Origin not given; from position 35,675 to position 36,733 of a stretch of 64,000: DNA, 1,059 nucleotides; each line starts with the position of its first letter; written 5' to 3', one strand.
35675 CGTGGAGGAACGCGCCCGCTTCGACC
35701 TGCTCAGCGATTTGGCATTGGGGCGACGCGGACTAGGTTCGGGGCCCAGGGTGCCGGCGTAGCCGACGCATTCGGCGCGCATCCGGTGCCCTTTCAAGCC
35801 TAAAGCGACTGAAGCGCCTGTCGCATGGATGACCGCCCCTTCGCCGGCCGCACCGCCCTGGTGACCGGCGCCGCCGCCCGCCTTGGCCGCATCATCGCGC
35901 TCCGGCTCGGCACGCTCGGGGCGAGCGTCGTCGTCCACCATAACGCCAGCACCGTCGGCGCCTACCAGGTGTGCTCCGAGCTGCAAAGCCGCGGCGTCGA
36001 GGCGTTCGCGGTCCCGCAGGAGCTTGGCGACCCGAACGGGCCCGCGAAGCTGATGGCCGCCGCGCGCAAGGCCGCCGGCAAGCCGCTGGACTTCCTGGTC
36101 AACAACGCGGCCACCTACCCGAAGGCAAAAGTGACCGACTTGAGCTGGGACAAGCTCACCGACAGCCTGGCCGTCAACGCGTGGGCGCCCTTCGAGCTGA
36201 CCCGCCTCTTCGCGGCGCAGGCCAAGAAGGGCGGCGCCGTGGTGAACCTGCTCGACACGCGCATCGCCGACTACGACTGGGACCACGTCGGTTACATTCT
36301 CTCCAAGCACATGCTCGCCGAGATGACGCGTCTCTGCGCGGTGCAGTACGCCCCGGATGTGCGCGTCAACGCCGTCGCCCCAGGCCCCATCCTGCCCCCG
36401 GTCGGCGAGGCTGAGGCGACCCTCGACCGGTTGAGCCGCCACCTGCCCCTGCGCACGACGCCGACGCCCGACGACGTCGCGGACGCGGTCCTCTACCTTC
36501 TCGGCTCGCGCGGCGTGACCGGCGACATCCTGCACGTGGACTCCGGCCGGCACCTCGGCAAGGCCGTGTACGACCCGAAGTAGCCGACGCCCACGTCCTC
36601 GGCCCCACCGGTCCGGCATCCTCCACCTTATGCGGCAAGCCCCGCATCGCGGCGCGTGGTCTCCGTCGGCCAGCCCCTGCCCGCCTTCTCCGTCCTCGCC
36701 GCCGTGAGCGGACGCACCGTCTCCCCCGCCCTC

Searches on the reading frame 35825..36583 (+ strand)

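Call 27: search_protein_families(library=pfam, proteins=[window:35825-36583:+], max_evalue=0.01)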
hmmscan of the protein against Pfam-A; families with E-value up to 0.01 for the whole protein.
window:35825-36583:+ (252 aa): 4 families
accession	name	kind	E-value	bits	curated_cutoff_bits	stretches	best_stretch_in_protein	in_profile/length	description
PF13561.12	adh_short_C2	-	3.2e-35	122.3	27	1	15-243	1-236/236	Enoyl-(Acyl carrier protein) reductase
PF00106.31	adh_short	-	4.2e-26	92.1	26.6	1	10-193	2-186/195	short chain dehydrogenase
PF08659.16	KR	-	7.2e-06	26.5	22.6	1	10-131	2-125/180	KR domain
PF21777.3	SDR-like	-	0.0015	19.7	24.7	0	215-237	75-97/98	Short chain dehydrogenase-like protein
